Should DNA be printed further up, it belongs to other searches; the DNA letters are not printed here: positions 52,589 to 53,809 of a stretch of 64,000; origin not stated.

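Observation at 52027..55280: Islet with a PUA/EVE-like–HNH nuclease and an HTH–DUF433 protein, bounded by two ORF-poor stretches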

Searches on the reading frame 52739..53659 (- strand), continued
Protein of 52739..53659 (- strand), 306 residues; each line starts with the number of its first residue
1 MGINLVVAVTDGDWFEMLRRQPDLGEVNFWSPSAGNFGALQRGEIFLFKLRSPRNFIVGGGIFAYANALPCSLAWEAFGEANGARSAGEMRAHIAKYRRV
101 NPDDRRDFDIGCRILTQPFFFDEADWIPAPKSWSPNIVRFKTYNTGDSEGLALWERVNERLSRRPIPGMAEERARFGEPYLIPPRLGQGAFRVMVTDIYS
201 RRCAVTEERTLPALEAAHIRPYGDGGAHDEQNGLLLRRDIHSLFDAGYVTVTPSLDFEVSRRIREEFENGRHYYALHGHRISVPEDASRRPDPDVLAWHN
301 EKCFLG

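Call 82: search_protein_families(library=padloc, proteins=[L001:6906-7856:+, L033:6891-7856:+, L012:6925-7791:+, L020:6390-7088:+], max_evalue=0.01)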
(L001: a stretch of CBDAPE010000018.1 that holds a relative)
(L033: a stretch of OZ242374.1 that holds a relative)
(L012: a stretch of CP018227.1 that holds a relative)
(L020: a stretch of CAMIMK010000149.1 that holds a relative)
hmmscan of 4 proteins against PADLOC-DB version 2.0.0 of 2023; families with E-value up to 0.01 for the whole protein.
L001:6906-7856:+ (317 aa): 2 families
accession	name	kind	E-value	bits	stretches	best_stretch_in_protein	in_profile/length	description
PDLC04132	HNH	-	4.4e-27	92.9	1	180-307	140-265/286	-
PDLC03546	HNH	-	9.8e-11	39.2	1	188-294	153-259/282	Type II restriction enzyme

L033:6891-7856:+ (322 aa): 2 families
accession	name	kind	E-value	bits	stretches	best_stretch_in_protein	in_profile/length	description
PDLC04132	HNH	-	6.8e-25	85.8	1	184-312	139-265/286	-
PDLC03546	HNH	-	1.3e-09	35.5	1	192-274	152-235/282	Type II restriction enzyme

L012:6925-7791:+ (289 aa): 0 families

L020:6390-7088:+ (233 aa): 0 families

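Call 98: find_related_loci(query=A1, collection=viral_contigs, flank=5000)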
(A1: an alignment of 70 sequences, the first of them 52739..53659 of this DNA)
Query A1 (306 aa) in viral_contigs; peptide patterns used: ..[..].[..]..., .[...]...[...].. (x = any residue, [..] = any of these).
107 stretches matched a pattern; 6 encode a relative of the query (tblastn E <= 1e-3); 6 distinct loci.
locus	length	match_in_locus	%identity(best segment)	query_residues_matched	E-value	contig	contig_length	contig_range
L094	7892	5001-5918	77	1-306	5e-163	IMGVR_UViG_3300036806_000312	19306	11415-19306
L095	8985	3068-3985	75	1-306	6e-160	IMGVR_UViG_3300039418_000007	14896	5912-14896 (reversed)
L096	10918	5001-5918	78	1-306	8e-163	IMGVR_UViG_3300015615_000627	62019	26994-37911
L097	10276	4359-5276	68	1-306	2e-144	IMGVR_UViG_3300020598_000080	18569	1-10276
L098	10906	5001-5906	50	3-304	6e-98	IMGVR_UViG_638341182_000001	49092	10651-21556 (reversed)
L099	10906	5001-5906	49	3-304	3e-96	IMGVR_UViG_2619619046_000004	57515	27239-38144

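Call 101: search_protein_families(library=pfam, proteins=[L096:39-920:+, L096:920-1384:+, L096:1420-2568:+, L096:2471-4924:+, L096:7115-7504:+, L096:8059-8799:-, L096:8864-10507:-], max_evalue=0.001)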
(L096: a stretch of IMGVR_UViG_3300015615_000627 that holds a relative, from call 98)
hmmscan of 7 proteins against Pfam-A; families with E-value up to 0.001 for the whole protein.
L096:39-920:+ (293 aa): 2 families
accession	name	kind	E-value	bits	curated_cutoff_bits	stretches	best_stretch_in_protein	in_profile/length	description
PF07508.19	Recombinase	-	6.5e-14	52.5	21.1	1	41-124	3-100/102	Recombinase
PF13408.12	Zn_ribbon_recom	-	1.2e-08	35.6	25.3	1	141-201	1-58/58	Recombinase zinc beta ribbon domain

L096:920-1384:+ (154 aa): 0 families

L096:1420-2568:+ (382 aa): 3 families
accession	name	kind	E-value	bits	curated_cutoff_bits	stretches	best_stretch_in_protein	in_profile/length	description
PF00004.35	AAA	-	2.5e-30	106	21.2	1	144-267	1-128/131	ATPase family associated with various cellular activities (AAA)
PF13401.12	AAA_22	-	8.7e-05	23.3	27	0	142-175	6-42/130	AAA domain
PF07728.20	AAA_5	-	0.00014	22.3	22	1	144-176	2-35/139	AAA domain (dynein-related subfamily)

L096:2471-4924:+ (817 aa): 1 family
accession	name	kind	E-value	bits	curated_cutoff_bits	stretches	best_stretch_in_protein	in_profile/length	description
PF00082.27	Peptidase_S8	-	8.3e-44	150.5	21.8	1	270-603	5-288/288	Subtilase family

L096:7115-7504:+ (129 aa): 0 families

L096:8059-8799:- (246 aa): 4 families
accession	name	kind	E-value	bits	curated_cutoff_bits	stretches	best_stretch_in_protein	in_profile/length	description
PF11730.13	DUF3297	-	3.5e-30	104.1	27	1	154-224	1-71/71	Protein of unknown function (DUF3297)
PF01844.29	HNH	-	2.3e-11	44.1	21.4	1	79-131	1-46/47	HNH endonuclease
PF14279.12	HNH_5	-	1.6e-09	38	27.5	1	95-132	9-46/56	HNH endonuclease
PF13395.12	HNH_4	-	2.5e-05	24.6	22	1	79-132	1-51/54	HNH endonuclease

L096:8864-10507:- (547 aa): 1 family
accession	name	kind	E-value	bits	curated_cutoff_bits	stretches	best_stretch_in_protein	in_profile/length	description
PF06723.19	MreB_Mbl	-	0.00013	21.3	27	1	298-472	129-291/327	MreB/Mbl protein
